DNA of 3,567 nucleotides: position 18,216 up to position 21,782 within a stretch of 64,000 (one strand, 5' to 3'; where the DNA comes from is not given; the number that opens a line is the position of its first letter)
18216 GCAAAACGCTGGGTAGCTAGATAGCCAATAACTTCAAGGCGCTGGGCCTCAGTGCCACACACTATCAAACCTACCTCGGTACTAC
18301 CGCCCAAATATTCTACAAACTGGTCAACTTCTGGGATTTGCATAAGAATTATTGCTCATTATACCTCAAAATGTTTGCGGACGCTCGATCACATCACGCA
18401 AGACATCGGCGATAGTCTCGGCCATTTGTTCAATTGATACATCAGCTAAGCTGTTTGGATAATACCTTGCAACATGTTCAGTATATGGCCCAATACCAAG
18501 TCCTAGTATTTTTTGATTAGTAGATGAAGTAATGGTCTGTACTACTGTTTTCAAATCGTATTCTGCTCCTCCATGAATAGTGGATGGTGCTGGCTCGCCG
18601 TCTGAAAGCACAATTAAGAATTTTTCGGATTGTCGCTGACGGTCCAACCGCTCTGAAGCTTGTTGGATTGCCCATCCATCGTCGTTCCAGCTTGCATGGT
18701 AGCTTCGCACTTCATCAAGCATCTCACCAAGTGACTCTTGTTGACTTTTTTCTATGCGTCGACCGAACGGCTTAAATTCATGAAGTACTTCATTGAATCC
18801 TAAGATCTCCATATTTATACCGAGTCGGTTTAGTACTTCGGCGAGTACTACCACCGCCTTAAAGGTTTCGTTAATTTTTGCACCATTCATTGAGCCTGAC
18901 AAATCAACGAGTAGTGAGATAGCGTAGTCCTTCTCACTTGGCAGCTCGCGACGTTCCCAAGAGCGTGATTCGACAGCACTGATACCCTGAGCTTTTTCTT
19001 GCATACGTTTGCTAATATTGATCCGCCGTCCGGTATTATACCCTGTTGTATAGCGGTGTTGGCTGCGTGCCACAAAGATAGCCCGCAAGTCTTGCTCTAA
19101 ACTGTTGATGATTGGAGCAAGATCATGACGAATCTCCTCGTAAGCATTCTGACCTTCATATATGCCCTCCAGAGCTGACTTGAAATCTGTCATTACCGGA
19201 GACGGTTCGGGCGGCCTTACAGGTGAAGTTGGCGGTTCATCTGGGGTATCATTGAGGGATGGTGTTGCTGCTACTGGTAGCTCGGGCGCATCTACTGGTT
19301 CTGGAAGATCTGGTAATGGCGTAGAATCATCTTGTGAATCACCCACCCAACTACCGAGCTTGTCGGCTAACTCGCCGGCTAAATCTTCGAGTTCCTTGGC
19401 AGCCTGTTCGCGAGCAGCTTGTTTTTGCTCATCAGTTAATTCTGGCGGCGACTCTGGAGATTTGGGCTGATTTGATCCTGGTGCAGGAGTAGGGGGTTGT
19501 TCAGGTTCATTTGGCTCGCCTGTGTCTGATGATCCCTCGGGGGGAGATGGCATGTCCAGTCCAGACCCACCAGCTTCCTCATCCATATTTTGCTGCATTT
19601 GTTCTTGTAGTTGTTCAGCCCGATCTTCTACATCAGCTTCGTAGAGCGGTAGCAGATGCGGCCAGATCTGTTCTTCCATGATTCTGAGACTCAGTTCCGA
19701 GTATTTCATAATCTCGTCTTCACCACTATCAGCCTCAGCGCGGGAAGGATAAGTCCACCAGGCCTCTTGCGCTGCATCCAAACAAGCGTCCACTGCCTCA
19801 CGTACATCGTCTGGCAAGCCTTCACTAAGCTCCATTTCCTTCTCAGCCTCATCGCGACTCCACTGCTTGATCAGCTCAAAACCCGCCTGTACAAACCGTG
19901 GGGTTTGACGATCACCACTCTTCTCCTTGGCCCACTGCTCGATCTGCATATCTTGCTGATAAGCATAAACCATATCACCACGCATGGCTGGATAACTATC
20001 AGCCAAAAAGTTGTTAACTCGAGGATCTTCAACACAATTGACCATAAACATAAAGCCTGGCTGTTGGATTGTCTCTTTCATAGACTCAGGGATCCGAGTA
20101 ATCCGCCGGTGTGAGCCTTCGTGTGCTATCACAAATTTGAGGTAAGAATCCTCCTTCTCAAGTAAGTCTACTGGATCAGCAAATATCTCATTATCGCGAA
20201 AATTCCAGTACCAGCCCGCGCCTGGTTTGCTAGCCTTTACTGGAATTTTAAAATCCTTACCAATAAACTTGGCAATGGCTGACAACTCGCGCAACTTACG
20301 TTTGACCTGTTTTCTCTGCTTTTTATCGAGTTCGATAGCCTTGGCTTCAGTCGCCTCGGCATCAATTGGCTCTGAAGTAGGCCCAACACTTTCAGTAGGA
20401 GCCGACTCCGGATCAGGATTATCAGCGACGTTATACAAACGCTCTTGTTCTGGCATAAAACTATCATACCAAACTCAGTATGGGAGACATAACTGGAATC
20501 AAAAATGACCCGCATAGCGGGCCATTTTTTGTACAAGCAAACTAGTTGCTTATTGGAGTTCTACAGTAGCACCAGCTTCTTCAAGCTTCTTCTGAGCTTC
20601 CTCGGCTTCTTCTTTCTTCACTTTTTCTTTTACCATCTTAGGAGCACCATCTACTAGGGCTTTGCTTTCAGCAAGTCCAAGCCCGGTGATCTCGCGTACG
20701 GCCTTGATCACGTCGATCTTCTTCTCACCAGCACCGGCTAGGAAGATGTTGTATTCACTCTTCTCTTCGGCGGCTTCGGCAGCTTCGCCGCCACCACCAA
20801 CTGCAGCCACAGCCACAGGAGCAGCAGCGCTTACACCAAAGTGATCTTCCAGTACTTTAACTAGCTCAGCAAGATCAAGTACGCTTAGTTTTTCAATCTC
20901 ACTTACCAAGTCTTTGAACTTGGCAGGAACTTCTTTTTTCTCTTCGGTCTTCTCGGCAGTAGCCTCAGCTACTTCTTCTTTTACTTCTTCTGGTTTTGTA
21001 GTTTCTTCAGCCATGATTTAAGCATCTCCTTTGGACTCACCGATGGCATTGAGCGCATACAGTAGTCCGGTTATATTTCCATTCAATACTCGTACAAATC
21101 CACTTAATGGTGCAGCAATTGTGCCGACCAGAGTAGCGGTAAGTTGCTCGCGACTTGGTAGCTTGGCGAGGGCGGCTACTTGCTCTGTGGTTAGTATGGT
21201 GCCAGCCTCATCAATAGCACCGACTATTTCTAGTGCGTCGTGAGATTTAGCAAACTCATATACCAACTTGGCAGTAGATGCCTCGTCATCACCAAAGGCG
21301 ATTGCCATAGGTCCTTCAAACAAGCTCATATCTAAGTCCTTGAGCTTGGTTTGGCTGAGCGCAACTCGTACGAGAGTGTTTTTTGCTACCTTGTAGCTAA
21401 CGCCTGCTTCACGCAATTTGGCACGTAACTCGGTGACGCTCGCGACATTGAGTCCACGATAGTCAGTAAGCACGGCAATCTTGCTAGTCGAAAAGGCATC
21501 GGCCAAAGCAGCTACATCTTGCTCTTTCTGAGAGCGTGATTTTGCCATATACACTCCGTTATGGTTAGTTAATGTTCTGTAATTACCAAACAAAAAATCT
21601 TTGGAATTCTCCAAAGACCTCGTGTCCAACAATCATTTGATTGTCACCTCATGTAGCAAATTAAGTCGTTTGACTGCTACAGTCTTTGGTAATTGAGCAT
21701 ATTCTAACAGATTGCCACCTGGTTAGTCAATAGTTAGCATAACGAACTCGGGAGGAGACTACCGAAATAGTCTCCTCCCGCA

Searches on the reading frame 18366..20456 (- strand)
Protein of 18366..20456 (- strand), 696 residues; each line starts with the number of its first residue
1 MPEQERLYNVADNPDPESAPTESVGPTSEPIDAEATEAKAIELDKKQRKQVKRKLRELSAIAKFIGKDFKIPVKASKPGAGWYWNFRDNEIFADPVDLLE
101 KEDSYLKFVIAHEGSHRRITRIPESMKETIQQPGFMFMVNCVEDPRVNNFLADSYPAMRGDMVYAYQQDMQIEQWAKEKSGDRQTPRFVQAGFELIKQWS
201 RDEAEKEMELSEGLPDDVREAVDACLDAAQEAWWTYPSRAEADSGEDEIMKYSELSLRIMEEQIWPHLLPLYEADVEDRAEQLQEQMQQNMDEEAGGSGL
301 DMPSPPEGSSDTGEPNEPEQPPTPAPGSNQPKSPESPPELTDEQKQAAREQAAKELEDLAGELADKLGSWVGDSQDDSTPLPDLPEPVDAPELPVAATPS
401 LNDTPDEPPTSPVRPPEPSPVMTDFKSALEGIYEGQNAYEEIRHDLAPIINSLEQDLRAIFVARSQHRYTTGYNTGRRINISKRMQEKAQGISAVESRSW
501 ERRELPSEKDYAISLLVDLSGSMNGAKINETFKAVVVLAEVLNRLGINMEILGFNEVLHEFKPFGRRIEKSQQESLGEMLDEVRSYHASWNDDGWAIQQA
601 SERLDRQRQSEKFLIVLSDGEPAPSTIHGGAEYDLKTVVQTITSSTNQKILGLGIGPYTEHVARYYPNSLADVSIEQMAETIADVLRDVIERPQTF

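Call 65: search_protein_families(library=pfam, proteins=[window:18366-20456:-], max_evalue=0.00001)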
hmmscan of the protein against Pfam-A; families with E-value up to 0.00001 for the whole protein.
window:18366-20456:- (696 aa): 2 families
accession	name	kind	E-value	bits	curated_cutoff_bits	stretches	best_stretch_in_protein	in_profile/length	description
PF11775.14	CobT_C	-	6.8e-16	59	21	2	588-690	113-218/220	Cobalamin biosynthesis protein CobT VWA domain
PF00092.34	VWA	-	8e-09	36.4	23.8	1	513-657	2-141/174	von Willebrand factor type A domain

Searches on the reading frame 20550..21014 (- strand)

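Call 65: search_protein_families(library=pfam, proteins=[window:20550-21014:-], max_evalue=0.00001)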
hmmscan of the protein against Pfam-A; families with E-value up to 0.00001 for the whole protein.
window:20550-21014:- (154 aa): 2 families
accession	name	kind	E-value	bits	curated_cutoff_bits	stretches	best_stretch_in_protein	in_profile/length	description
PF00542.24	Ribosomal_L12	-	7.7e-28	97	25.9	1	89-154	2-67/67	Ribosomal protein L7/L12 C-terminal domain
PF16320.10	Ribosomal_L12_N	-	4.4e-17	62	25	1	34-79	3-48/48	Ribosomal protein L7/L12 dimerisation domain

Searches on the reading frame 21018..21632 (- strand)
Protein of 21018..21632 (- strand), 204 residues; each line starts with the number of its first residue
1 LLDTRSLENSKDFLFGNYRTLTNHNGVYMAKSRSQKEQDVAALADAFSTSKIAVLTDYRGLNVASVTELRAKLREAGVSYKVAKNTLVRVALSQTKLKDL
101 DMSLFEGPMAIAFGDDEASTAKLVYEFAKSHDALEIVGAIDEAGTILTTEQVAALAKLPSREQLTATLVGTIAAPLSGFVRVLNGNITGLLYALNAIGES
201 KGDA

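Call 65: search_protein_families(library=pfam, proteins=[window:21018-21632:-], max_evalue=0.00001)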
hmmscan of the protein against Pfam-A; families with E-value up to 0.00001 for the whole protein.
window:21018-21632:- (204 aa): 1 family
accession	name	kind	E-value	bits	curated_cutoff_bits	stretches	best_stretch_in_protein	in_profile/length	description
PF00466.25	Ribosomal_L10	-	1.4e-24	86.5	22.8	1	32-129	2-100/100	Ribosomal protein L10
